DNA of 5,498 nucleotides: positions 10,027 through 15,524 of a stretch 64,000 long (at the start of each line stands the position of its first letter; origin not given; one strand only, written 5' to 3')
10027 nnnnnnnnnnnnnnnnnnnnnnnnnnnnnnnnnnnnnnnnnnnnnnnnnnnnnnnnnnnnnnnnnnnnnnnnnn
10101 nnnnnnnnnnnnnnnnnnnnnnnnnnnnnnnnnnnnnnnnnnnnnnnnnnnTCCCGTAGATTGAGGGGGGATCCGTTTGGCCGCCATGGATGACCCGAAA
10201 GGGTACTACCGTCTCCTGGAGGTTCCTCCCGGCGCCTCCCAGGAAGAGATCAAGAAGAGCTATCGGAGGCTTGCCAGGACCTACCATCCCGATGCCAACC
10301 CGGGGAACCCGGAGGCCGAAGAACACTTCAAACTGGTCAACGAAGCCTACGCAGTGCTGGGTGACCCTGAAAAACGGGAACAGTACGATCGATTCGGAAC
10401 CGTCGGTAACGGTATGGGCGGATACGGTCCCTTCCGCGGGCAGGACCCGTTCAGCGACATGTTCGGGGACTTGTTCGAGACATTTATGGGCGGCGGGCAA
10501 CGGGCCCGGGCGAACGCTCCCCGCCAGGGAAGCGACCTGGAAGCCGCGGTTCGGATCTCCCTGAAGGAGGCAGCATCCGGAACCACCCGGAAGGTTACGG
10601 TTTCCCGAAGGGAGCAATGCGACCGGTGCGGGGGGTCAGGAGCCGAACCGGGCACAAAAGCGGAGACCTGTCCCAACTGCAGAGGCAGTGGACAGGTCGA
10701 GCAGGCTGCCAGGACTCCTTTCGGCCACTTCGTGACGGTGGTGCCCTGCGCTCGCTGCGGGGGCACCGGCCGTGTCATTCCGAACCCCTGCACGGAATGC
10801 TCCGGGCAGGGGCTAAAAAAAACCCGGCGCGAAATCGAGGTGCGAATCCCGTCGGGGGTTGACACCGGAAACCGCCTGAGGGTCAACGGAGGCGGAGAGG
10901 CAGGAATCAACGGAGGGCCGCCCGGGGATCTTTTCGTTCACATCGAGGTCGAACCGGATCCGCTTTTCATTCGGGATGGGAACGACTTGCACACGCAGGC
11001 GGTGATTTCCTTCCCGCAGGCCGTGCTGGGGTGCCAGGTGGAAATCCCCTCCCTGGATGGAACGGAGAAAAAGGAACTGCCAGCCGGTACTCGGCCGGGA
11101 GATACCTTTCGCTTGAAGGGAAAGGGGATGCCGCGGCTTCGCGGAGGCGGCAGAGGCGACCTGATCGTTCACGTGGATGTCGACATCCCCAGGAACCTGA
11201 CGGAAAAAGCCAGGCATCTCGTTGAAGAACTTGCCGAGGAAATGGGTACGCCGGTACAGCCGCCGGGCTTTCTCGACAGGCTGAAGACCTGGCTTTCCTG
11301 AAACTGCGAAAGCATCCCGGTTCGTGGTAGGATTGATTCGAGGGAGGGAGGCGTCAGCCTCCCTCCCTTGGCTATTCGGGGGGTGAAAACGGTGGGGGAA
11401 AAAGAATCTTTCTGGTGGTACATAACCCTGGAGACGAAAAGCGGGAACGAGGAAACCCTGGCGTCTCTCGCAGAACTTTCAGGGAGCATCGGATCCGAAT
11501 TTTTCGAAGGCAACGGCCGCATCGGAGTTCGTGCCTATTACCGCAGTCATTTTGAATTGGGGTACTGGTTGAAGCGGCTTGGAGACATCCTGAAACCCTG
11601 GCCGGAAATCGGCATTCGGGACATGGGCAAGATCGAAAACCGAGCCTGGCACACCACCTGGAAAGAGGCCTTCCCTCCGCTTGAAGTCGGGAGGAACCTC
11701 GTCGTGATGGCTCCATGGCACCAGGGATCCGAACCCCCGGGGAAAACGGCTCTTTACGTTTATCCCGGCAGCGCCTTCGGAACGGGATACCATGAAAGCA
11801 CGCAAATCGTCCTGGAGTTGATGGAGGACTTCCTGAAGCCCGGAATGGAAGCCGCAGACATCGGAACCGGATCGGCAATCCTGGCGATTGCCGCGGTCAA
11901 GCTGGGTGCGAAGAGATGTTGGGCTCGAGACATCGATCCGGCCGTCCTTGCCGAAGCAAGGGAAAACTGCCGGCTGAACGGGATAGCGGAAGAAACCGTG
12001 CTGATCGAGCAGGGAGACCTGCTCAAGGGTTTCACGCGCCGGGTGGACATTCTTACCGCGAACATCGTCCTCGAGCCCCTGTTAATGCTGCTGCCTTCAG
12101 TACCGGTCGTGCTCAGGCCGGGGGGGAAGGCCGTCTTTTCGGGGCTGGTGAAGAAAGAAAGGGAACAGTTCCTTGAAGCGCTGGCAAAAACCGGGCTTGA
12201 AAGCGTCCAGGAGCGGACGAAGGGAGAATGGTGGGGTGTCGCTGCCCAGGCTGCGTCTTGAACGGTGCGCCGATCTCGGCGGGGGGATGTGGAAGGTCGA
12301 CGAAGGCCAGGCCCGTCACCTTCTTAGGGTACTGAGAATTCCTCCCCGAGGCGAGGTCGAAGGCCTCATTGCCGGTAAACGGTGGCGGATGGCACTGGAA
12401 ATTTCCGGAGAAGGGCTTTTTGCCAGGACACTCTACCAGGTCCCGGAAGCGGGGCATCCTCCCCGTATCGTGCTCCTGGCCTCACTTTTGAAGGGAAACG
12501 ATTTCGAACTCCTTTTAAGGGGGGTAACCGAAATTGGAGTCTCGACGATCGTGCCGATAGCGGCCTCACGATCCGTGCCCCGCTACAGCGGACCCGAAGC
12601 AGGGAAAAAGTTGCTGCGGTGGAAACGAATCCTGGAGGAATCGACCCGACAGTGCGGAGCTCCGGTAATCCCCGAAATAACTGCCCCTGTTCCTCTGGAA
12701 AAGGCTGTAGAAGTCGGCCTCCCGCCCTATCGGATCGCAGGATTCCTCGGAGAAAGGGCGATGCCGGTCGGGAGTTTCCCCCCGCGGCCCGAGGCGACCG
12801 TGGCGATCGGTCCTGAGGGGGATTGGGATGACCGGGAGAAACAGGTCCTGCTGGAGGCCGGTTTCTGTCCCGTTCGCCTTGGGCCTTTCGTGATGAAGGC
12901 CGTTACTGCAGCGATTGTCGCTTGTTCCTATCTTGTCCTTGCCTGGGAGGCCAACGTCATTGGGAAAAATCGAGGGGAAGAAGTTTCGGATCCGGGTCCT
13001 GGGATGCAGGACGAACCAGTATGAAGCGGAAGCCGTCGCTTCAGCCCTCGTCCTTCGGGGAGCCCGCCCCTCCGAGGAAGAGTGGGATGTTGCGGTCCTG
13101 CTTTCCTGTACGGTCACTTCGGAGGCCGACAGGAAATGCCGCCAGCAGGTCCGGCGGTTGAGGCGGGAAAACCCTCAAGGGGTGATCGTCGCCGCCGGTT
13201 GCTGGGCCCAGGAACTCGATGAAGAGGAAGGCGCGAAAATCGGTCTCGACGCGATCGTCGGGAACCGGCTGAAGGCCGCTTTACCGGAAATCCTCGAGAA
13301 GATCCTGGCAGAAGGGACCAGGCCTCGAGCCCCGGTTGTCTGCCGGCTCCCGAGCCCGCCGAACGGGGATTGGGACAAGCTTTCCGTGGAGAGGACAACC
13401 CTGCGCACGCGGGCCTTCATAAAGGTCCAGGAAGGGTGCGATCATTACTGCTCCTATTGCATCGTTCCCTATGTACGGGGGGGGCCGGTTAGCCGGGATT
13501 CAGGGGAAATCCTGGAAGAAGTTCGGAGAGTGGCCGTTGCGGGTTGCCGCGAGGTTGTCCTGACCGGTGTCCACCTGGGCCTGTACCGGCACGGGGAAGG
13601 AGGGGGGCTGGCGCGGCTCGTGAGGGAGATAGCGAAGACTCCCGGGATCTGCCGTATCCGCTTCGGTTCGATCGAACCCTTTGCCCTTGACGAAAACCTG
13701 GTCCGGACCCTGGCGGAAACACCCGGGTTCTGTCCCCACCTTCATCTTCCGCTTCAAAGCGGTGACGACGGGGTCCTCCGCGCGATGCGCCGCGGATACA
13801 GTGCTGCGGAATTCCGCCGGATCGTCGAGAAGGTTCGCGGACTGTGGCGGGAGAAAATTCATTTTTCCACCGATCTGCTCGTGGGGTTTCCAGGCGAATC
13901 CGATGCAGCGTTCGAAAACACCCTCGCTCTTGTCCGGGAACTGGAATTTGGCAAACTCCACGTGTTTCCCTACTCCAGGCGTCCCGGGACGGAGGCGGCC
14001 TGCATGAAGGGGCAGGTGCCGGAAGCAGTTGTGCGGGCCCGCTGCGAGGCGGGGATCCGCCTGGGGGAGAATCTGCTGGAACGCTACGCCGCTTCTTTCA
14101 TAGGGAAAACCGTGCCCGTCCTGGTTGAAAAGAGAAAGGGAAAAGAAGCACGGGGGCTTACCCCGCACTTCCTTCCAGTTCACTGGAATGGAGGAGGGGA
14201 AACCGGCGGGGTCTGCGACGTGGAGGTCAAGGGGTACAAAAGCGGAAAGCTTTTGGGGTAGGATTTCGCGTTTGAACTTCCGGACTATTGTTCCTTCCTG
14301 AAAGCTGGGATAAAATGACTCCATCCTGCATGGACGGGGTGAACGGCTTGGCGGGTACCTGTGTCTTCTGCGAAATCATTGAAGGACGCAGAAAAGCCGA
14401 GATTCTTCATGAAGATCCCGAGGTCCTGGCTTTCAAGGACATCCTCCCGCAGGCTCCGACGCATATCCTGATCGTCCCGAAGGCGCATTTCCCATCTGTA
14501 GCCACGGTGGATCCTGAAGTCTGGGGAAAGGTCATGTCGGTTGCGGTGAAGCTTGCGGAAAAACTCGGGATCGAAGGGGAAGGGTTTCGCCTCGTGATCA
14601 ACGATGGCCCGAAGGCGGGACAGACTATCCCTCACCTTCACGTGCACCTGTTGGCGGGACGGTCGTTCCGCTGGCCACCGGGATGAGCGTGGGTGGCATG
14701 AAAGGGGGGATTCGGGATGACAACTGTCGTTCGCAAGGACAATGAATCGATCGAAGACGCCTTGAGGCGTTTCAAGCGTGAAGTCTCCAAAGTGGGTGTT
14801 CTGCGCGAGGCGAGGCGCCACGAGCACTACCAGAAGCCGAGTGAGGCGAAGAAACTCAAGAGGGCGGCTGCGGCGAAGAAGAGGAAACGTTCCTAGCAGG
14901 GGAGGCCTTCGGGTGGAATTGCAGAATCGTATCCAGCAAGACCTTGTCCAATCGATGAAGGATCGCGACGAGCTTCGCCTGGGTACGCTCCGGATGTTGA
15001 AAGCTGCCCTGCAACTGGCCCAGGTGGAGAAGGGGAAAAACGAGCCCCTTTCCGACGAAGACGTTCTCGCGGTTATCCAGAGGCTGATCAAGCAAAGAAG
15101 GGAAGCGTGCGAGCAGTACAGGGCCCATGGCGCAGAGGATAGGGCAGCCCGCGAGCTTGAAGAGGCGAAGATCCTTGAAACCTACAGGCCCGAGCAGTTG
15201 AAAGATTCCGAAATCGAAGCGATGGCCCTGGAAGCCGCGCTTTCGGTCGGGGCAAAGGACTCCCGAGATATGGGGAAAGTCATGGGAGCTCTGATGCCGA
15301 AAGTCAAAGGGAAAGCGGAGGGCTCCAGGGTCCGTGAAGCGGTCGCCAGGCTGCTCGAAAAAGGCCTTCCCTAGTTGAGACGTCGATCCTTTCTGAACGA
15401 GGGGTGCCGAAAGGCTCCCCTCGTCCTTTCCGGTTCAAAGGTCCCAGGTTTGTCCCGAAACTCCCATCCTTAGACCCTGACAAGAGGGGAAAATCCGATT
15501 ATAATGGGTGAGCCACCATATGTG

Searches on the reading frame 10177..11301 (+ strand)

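Call 44: search_protein_families(library=pfam, max_evalue=0.000001, proteins=[window:10177-11301:+])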
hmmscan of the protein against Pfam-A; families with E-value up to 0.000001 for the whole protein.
window:10177-11301:+ (374 aa): 4 families
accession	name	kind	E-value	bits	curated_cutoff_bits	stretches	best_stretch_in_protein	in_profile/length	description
PF01556.23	DnaJ_C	-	2.9e-50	170.7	26.6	1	121-338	1-152/152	DnaJ C terminal domain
PF00226.36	DnaJ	-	1.1e-27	96.3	27.8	1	10-71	2-63/63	DnaJ domain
PF00684.25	DnaJ_CXXCXGXG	-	3.2e-17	63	32.7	1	148-212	1-65/65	DnaJ central domain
PF15777.11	Anti-TRAP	-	9.8e-07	29.1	32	0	146-178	11-46/59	Tryptophan RNA-binding attenuator protein inhibitory protein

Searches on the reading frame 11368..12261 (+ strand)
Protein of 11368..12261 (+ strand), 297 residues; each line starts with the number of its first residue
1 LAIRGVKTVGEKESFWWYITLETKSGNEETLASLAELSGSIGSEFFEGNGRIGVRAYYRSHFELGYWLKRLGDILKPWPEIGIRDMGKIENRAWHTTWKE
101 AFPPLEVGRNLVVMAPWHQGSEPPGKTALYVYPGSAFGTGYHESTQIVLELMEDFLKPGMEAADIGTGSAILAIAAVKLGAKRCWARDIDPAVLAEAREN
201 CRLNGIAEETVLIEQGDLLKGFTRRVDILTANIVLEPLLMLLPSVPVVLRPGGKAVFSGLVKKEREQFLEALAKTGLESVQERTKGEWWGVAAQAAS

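Call 44: search_protein_families(library=pfam, max_evalue=0.000001, proteins=[window:11368-12261:+])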
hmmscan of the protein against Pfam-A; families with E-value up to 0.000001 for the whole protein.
window:11368-12261:+ (297 aa): 1 family
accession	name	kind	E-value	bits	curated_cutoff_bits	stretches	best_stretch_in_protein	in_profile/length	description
PF06325.19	PrmA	-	1.6e-52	179.3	22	1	84-293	87-293/296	Ribosomal protein L11 methyltransferase (PrmA)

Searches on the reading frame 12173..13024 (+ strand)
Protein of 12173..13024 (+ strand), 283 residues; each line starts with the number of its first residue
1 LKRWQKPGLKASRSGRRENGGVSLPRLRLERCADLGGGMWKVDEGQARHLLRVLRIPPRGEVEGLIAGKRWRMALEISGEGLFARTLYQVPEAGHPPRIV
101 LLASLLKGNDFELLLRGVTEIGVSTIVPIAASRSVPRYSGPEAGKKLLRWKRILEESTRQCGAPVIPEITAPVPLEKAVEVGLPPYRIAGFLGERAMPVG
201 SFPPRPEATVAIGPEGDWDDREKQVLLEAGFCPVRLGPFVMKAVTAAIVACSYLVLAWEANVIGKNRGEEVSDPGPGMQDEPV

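Call 44: search_protein_families(library=pfam, max_evalue=0.000001, proteins=[window:12173-13024:+])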
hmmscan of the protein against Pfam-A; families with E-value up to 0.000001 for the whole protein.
window:12173-13024:+ (283 aa): 1 family
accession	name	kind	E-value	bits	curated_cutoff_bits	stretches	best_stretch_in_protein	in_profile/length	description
PF04452.19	Methyltrans_RNA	-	1.4e-33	116.3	23.9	1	97-254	5-164/165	RNA methyltransferase domain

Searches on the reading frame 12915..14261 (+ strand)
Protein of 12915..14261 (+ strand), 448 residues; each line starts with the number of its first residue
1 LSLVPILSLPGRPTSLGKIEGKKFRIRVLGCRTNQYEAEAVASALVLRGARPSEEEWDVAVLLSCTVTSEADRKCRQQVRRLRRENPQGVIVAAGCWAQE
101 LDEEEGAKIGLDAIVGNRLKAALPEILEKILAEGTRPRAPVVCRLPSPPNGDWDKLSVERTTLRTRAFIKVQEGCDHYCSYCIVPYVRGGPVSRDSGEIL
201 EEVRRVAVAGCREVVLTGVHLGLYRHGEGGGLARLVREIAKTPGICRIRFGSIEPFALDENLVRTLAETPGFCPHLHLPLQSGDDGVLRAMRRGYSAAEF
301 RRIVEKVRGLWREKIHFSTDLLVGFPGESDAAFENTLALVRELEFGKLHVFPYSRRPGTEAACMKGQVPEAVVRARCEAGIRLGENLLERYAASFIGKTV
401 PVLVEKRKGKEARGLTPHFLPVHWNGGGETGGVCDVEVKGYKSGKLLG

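Call 44: search_protein_families(library=pfam, max_evalue=0.000001, proteins=[window:12915-14261:+])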
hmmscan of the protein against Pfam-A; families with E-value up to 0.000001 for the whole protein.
window:12915-14261:+ (448 aa): 2 families
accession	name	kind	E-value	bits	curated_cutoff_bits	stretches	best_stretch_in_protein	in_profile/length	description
PF04055.27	Radical_SAM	-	5.9e-24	85.5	29.5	1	169-339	1-165/166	Radical SAM superfamily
PF00919.26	UPF0004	-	4e-17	62.5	27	1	23-116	1-98/98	Uncharacterized protein family UPF0004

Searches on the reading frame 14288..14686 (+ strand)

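Call 45: search_protein_families(library=pfam, max_evalue=0.000001, proteins=[window:14288-14686:+])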
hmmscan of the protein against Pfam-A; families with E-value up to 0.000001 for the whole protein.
window:14288-14686:+ (132 aa): 2 families
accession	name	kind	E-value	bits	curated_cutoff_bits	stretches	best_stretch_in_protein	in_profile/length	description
PF01230.28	HIT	-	1.1e-26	93.8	21.5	1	36-126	5-97/98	HIT domain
PF11969.13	DcpS_C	-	6.1e-17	62.6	24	1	25-123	2-101/114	Scavenger mRNA decapping enzyme C-term binding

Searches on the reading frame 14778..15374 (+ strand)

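Call 45: search_protein_families(library=pfam, max_evalue=0.000001, proteins=[window:14778-15374:+])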
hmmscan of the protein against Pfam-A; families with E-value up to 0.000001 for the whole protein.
window:14778-15374:+ (198 aa): 1 family
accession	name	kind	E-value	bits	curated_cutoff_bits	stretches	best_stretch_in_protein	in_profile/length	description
PF09424.15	YqeY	-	1.2e-44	152.3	27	1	50-193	2-143/143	Yqey-like protein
